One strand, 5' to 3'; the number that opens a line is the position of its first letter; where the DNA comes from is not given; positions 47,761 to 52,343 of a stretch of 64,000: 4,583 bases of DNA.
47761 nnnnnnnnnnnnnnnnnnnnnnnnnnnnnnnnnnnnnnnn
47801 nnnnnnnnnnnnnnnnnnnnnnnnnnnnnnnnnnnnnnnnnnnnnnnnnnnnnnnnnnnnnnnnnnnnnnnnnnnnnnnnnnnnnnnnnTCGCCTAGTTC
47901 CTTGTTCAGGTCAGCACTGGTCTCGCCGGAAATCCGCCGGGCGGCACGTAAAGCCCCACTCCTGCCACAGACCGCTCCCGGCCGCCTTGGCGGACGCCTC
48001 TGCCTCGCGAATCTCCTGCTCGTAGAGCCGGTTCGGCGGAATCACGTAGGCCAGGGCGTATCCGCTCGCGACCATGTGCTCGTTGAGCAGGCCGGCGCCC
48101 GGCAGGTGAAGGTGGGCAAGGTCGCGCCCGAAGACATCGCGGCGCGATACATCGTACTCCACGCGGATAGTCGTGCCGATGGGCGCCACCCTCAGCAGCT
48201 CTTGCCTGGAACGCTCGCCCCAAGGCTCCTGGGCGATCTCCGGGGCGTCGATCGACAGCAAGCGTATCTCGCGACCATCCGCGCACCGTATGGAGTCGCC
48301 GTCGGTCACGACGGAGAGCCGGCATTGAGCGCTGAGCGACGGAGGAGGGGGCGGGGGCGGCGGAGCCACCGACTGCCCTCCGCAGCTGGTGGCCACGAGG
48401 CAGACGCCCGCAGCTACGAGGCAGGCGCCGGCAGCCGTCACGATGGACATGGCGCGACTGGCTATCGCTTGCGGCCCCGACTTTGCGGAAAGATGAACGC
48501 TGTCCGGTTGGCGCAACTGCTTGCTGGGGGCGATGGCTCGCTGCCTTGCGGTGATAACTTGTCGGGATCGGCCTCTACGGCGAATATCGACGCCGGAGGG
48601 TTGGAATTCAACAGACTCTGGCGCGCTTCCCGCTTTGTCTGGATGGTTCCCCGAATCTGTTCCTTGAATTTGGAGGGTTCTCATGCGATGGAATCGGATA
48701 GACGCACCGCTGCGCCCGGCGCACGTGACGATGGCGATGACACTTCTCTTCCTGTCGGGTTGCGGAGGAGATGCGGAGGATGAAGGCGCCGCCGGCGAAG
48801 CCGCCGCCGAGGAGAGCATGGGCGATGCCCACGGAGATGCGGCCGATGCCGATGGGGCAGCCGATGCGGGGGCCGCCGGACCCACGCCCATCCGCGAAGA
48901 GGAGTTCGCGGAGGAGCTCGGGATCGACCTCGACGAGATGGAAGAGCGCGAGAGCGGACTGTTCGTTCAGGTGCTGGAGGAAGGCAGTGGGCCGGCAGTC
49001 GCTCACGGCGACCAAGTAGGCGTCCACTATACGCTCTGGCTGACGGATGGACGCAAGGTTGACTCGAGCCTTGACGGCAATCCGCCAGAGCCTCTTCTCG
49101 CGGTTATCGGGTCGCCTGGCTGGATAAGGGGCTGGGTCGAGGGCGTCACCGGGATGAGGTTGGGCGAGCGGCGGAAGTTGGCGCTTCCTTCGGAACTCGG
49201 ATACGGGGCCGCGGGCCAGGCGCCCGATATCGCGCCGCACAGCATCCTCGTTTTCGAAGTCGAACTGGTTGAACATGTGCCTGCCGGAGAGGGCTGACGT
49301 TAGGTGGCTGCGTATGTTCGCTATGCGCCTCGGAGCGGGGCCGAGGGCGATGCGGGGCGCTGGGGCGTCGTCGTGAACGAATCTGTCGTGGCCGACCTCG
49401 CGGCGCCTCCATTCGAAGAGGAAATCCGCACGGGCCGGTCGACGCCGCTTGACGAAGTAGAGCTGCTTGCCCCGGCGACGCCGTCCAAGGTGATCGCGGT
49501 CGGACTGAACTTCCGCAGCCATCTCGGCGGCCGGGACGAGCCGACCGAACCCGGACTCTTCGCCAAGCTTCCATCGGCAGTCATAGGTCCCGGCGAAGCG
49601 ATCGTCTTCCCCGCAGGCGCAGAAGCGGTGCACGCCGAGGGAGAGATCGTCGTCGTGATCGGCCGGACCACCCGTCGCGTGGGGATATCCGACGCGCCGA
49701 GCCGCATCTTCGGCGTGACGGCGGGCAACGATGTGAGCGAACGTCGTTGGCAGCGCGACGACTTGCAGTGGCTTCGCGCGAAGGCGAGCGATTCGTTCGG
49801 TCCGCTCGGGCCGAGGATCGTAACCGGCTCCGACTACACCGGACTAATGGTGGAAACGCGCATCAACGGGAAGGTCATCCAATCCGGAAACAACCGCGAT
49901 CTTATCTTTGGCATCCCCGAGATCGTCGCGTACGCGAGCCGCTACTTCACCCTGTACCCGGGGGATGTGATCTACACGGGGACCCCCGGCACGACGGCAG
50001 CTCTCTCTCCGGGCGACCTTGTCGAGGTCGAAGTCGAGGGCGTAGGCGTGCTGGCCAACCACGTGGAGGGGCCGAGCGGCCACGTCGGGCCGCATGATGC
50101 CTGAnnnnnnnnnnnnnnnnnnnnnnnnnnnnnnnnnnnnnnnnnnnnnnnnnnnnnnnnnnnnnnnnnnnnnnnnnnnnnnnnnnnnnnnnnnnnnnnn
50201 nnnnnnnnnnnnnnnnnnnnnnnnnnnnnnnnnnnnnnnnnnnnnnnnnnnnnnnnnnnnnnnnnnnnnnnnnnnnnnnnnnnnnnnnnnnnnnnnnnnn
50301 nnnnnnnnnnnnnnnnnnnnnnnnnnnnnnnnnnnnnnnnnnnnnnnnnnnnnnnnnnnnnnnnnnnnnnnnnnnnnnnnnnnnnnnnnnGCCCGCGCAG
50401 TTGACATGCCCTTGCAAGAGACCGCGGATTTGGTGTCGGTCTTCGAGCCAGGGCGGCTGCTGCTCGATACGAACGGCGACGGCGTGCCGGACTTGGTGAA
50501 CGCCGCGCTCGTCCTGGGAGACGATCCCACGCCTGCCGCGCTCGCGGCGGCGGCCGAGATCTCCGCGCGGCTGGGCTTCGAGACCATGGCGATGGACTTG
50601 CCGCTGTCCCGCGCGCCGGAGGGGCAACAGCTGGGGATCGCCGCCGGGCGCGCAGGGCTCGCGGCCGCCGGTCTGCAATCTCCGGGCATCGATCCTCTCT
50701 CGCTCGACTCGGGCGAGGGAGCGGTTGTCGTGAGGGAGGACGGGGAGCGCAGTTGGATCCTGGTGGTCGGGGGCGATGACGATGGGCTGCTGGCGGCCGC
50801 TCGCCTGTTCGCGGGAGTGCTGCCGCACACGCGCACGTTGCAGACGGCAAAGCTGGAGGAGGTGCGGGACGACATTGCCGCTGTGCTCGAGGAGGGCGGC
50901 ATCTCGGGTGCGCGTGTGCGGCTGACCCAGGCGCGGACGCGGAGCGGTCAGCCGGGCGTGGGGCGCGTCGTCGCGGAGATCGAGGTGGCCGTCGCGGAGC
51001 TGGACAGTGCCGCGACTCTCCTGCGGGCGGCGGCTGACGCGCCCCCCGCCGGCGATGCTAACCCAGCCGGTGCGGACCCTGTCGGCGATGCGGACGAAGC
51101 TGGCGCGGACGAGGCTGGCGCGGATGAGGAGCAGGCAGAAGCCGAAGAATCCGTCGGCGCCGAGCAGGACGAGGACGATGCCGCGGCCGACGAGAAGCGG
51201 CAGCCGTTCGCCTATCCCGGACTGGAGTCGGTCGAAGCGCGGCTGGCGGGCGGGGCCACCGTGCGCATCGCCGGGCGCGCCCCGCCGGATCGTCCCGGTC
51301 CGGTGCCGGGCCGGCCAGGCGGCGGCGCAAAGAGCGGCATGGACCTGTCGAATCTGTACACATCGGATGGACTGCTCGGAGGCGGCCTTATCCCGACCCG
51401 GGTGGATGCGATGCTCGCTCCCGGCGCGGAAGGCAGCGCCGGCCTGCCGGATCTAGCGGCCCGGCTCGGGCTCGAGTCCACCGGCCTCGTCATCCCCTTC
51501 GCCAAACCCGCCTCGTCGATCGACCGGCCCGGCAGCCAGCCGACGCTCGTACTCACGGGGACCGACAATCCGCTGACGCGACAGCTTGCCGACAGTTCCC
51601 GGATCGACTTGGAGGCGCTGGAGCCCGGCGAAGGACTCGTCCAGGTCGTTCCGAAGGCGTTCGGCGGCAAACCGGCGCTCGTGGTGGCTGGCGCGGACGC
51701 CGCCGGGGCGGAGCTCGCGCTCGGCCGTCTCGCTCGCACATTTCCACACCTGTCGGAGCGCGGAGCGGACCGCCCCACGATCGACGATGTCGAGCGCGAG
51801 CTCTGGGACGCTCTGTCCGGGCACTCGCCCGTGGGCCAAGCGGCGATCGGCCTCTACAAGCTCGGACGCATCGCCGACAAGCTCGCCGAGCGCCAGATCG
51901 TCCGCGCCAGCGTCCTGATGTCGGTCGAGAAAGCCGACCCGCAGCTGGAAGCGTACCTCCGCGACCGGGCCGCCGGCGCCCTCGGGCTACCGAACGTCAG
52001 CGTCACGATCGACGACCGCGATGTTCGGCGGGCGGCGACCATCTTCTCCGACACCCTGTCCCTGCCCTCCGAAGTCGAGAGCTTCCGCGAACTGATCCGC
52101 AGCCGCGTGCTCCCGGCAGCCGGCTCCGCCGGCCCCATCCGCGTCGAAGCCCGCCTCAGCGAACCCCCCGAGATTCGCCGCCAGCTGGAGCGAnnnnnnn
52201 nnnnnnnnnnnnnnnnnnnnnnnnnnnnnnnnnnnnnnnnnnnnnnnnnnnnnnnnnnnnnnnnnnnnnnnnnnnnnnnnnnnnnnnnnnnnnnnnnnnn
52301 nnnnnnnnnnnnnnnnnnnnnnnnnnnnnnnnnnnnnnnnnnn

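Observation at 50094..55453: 1531-aa secreted M14-peptidase-domain giant protein translationally coupled (TGATG) to an acidic mono-haem cytochrome c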

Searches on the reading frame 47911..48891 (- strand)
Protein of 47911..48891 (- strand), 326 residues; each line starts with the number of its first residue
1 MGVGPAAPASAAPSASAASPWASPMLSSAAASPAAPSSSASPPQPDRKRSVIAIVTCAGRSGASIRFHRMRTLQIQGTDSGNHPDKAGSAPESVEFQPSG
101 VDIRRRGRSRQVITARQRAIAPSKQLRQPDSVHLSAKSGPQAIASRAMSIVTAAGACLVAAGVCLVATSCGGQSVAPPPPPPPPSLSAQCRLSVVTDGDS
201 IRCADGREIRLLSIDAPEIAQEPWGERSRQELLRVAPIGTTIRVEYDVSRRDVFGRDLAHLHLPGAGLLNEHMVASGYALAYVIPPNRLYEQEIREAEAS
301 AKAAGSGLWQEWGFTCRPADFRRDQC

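Call 33: search_protein_families(library=pfam, proteins=[window:47911-48891:-], max_evalue=0.001)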
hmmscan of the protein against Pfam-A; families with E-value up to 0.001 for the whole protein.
window:47911-48891:- (326 aa): 1 family
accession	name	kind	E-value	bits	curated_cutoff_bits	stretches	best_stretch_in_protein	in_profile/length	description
PF00565.23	SNase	-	4.6e-14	53.2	21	1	209-310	2-106/107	Staphylococcal nuclease homologue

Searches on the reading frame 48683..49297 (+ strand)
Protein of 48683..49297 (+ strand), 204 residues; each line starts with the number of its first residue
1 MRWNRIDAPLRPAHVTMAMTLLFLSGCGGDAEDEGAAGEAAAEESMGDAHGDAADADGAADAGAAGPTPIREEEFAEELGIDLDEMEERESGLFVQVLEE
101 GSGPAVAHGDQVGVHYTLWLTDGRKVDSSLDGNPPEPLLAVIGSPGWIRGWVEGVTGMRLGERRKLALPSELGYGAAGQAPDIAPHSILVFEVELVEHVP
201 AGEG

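Call 33: search_protein_families(library=pfam, proteins=[window:48683-49297:+], max_evalue=0.001)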
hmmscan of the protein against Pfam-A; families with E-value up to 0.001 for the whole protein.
window:48683-49297:+ (204 aa): 1 family
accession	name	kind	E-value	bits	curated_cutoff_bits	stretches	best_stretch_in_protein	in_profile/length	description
PF00254.34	FKBP_C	-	1.7e-23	83.1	21.1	1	106-196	5-94/94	FKBP-type peptidyl-prolyl cis-trans isomerase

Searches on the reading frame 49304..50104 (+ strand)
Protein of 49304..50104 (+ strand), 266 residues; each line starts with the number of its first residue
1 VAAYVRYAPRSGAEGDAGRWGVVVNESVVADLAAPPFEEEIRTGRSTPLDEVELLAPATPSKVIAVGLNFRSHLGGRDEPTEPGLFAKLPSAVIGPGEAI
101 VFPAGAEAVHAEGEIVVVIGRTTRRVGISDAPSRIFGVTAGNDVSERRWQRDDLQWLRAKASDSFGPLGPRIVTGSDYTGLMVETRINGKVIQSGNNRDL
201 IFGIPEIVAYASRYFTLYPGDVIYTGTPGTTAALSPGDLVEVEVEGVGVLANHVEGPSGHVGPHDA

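Call 33: search_protein_families(library=pfam, proteins=[window:49304-50104:+], max_evalue=0.001)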
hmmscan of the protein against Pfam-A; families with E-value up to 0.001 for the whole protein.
window:49304-50104:+ (266 aa): 2 families
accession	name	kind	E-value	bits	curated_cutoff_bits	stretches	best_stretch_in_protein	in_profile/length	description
PF01557.24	FAA_hydrolase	-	2.2e-59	201.1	23.9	1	62-254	1-213/214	Fumarylacetoacetate (FAA) hydrolase C-terminal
PF10370.14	Rv2993c-like_N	-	3.1e-08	34.8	21.3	1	13-57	7-50/50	Rv2993c-like, N-terminal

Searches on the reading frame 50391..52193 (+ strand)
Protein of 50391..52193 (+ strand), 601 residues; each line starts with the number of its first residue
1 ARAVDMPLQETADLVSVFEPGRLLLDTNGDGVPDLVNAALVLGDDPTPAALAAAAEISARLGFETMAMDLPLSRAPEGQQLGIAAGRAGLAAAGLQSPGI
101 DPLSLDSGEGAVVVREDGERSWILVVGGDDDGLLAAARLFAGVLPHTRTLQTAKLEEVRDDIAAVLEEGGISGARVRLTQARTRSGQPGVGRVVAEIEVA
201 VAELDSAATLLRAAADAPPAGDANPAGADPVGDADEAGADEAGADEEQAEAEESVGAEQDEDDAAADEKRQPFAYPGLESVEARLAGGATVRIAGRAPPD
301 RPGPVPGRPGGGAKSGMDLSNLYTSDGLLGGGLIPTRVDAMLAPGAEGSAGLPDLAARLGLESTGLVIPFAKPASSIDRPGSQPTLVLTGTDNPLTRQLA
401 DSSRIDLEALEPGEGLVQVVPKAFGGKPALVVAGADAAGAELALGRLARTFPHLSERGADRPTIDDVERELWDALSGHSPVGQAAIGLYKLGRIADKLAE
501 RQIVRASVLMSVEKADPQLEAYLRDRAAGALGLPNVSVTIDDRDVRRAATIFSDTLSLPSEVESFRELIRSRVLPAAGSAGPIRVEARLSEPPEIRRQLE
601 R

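Call 38: predict_structure(alignment_id=A3)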
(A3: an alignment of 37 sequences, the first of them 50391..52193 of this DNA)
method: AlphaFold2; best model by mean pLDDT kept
length: 601 residues; sequences in the alignment: 37
mean_pLDDT: 74.7   pTM: 0.65
mean pLDDT of the five models: 74.7, 72.1, 71.7, 69.9, 68.5
residues with pLDDT >= 90: 211; 70-90: 187; 50-70: 80; < 50: 123
segments of 3 or more residues with pLDDT < 50: 1-9, 147-150, 224-267, 304-336, 453-468, 547-558
pLDDT, mean of each block of 10 residues (from residue 1): 41 82 82 85 94 91 71 88 94 90 89 92 95 92 56 80 96 94 87 95 97 88 45 35 38 37 45 88 96 86 45 33 30 48 92 86 63 92 89 96 95 93 87 95 85 44 46 55 72 80 86 80 87 88 56 41 73 71 65 57 53
secondary structure, 60 per line:
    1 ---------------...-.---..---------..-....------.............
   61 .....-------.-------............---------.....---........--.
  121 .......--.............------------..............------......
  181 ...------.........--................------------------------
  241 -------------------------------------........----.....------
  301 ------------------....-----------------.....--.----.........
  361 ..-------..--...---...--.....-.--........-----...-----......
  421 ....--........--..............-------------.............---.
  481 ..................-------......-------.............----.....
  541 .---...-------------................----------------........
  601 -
elements in order: E38-41 H48-65 E81-85 H86-92 H102-106 E110-117 E120-127 H130-142 H155-168 E175-183 E190-198 H201-216 E278-285 E290-294 H319-322 E340-344 H352-362 E385-389 H394-401 E415-424 E427-434 H437-450 H464-476 H480-498 E506-511 H519-531 E536-541 H561-576 H593-600

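Call 43: fold_search(model_id=the predicted structure, library=pdb)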
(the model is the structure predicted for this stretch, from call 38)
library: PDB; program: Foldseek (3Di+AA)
matches with E <= 10: 398; with E <= 0.001: 1
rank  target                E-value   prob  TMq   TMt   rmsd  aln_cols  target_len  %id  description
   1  9fsa                  1.4e-04  1.00  0.17  0.67   3.2       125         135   23  Cell wall anchoring domain of the surface layer protein of Methanococcus voltae (aa 24-75; 484-576) (released 2024-08-28)
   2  4zmh_A                1.3e-03  1.00  0.16  0.10   3.2       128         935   18  Crystal structure of a five-domain GH115 alpha-Glucuronidase from the Marine Bacterium Saccharophagus degradans 2-40T (released 2016-05-04)
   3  4c91_B                2.0e-03  1.00  0.16  0.12   5.6       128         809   14  Evidence that GH115 alpha-glucuronidase activity is dependent on conformational flexibility (released 2013-11-13)
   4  4zmh_B                2.9e-03  1.00  0.16  0.10   3.4       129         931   18  Crystal structure of a five-domain GH115 alpha-Glucuronidase from the Marine Bacterium Saccharophagus degradans 2-40T (released 2016-05-04)
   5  7l2z_F                2.9e-03  1.00  0.16  0.14   4.4       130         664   15  Bacterial cellulose synthase BcsB hexamer (released 2021-03-24)
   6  7pxq                  3.2e-03  1.00  0.16  0.12   3.8       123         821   18  GH115 alpha-1,2-glucuronidase D303A (released 2022-01-19)
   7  6nps_B                3.8e-03  1.00  0.15  0.10   3.8       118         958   24  Crystal structure of GH115 enzyme AxyAgu115A from Amphibacillus xylanus (released 2020-07-15)
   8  6nps_A                4.0e-03  1.00  0.16  0.10   4.5       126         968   24  Crystal structure of GH115 enzyme AxyAgu115A from Amphibacillus xylanus (released 2020-07-15)
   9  4c90_A                4.8e-03  1.00  0.16  0.12   3.7       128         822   16  Evidence that GH115 alpha-glucuronidase activity is dependent on conformational flexibility (released 2013-11-13)
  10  4c91_A                9.1e-03  1.00  0.16  0.12   5.6       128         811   15  Evidence that GH115 alpha-glucuronidase activity is dependent on conformational flexibility (released 2013-11-13)
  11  1gql_B                1.0e-02  1.00  0.15  0.13   3.9       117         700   19  Structure of Pseudomonas cellulosa alpha-D-glucuronidase complexed with glucuronic acid and xylotriose (released 2002-09-26)
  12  7l2z_A                1.7e-02  0.92  0.13  0.12   6.3       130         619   15  Bacterial cellulose synthase BcsB hexamer (released 2021-03-24)
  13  9b8v_G                1.7e-02  0.92  0.13  0.12   6.3       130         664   15  AlphaFold2 informed cryo-EM model of the E. coli cellulose synthase BcsAG3B6 complex (released 2025-02-19)
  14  1gql_A                1.8e-02  0.99  0.14  0.12   3.9       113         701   19  Structure of Pseudomonas cellulosa alpha-D-glucuronidase complexed with glucuronic acid and xylotriose (released 2002-09-26)
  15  4c90_B                2.2e-02  0.99  0.15  0.11   5.9       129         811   13  Evidence that GH115 alpha-glucuronidase activity is dependent on conformational flexibility (released 2013-11-13)
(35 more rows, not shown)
